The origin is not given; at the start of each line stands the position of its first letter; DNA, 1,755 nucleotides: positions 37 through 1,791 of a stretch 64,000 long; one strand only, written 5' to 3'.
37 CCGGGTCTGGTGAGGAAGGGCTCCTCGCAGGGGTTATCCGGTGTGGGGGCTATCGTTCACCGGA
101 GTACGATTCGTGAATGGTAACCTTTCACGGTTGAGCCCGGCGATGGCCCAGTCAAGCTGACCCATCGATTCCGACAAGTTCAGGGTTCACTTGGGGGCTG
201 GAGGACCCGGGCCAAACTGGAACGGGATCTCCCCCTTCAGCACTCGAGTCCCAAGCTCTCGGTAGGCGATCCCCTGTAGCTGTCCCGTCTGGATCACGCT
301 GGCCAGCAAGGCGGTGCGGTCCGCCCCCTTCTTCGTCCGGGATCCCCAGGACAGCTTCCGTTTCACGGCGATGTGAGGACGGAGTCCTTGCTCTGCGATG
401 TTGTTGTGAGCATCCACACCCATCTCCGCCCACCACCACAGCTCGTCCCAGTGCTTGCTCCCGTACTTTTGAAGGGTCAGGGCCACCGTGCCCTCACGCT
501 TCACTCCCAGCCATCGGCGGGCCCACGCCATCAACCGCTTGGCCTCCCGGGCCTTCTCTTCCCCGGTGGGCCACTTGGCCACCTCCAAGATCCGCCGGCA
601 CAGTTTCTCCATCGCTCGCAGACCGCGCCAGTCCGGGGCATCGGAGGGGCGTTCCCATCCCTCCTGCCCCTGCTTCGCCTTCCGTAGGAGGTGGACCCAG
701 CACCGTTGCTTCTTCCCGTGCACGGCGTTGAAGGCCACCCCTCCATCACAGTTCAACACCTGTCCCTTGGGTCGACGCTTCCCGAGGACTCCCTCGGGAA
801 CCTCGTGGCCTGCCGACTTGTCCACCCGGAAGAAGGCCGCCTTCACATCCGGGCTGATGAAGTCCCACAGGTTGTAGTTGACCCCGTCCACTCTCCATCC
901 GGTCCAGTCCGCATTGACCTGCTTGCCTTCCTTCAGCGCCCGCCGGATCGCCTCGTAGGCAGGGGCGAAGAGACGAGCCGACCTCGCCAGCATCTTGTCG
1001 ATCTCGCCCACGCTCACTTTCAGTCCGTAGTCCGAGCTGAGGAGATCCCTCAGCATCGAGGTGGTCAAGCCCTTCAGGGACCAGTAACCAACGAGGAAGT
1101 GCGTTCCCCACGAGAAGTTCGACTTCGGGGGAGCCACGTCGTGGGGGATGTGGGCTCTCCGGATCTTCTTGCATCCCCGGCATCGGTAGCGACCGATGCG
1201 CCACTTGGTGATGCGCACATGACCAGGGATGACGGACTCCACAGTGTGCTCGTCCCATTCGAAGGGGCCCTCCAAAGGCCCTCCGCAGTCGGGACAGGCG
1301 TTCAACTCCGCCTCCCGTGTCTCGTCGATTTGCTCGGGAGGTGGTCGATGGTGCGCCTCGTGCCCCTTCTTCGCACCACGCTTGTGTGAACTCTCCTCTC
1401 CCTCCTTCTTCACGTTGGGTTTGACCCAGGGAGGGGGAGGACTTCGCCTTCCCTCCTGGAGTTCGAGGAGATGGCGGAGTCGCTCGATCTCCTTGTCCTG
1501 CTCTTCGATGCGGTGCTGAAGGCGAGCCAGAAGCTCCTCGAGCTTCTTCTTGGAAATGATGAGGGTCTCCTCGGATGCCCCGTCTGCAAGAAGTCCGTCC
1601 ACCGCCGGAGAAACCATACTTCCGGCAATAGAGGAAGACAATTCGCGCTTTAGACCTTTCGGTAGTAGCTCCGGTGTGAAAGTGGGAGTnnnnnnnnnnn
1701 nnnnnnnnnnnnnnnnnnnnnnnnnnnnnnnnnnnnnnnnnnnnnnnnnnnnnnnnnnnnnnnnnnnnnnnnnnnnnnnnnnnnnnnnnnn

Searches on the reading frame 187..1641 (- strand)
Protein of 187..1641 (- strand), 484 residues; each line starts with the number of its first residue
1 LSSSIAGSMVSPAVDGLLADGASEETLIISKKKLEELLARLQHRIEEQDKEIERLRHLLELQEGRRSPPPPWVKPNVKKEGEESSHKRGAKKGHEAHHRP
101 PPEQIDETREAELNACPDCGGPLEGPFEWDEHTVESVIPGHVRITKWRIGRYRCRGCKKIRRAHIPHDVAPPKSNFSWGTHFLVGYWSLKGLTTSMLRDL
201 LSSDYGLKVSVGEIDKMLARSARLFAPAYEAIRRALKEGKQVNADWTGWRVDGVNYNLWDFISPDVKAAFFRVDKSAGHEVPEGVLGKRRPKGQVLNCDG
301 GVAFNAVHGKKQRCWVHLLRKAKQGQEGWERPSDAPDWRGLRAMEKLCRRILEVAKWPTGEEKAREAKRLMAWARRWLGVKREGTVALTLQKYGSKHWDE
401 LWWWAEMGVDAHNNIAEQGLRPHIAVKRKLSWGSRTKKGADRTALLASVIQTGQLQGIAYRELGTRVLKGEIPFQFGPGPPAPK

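Call 3: search_protein_families(library=pfam, proteins=[window:187-1641:-], max_evalue=0.01)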
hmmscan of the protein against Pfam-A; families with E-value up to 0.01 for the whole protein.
window:187-1641:- (484 aa): 2 families
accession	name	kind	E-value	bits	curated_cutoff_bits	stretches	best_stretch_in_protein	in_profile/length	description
PF03050.20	DDE_Tnp_IS66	-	1.5e-21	77.5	23.1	1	201-441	30-283/284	Transposase IS66 family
PF13005.12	zf-IS66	-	3e-07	31.2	27.3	1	115-157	3-45/46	zinc-finger binding domain of transposase IS66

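Call 4: search_protein_families(library=padloc, proteins=[window:187-1641:-], max_evalue=0.01)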
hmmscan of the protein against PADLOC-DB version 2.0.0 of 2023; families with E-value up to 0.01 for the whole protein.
window:187-1641:- (484 aa): 0 families

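Call 19: find_encoding_contigs(protein=window:187-1641:-, flank=6000, max_places=10)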
Protein window:187-1641:- (484 aa): no gene with exactly this product is on record in the collection.

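Call 64: search_dna_similar(query=window:187-1641:-, collection=plasmids, mode=protein, max_rows=8)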
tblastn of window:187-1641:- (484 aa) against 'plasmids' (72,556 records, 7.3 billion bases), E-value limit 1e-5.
In 1 record(s) the limit of 40 matching pieces per record was reached: places in those records are undercounted.
Records with a match: 236; places in all: 394; records where one place covers at least 80% of the query: 30.
Best place of each record, by identity: <60% 236.
By first word of the organism name: Aeromonas 26; Rhizobium 18; Burkholderia 15; Vibrio 12; Klebsiella 11; Halobacterium 10; Sphingomonas 10; Enterobacter 9; Pseudomonas 8; Citrobacter 8; and 63 more.
By predicted mobility (MOB-suite, as given by PLSDB): non-mobilizable 108; conjugative 83; mobilizable 45.
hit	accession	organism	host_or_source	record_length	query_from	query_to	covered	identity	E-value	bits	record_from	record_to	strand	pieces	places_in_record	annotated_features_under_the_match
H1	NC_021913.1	Halorhabdus tiamatea SARL4B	-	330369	39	472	90%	27.9%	2e-18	96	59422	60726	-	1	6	IS66 family transposase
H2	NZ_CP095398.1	Natribaculum luteum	cell culture,brine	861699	40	472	89%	26.7%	5e-15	86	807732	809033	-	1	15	IS66-like element ISNpe25 family transposase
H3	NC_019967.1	Natrinema pellirubrum DSM 15624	-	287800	40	472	89%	26.7%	5e-15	86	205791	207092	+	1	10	IS66-like element ISNpe25 family transposase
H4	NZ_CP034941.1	Halorubrum ezzemoulense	Cell Culture,Hypersaline Lake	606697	84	470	80%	29.5%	2e-29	130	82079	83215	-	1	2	IS66 family transposase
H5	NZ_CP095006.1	Halococcus dombrowskii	Direct from delivered sample,Rock salt ...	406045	89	473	80%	29.4%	1e-30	133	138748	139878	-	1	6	IS66 family transposase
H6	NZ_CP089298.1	Methylobacterium currus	Solanum lycopersicum,single cell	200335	80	484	84%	27.8%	9e-14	82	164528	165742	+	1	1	IS66 family transposase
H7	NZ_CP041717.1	Acidiphilium multivorum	Cell culture,activated sludge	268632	41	457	86%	26.9%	5e-18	95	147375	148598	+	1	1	IS66 family transposase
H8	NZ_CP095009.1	Halococcus dombrowskii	Direct from delivered sample,Rock salt ...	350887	89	473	80%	29.0%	6e-30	131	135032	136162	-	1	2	IS66 family transposase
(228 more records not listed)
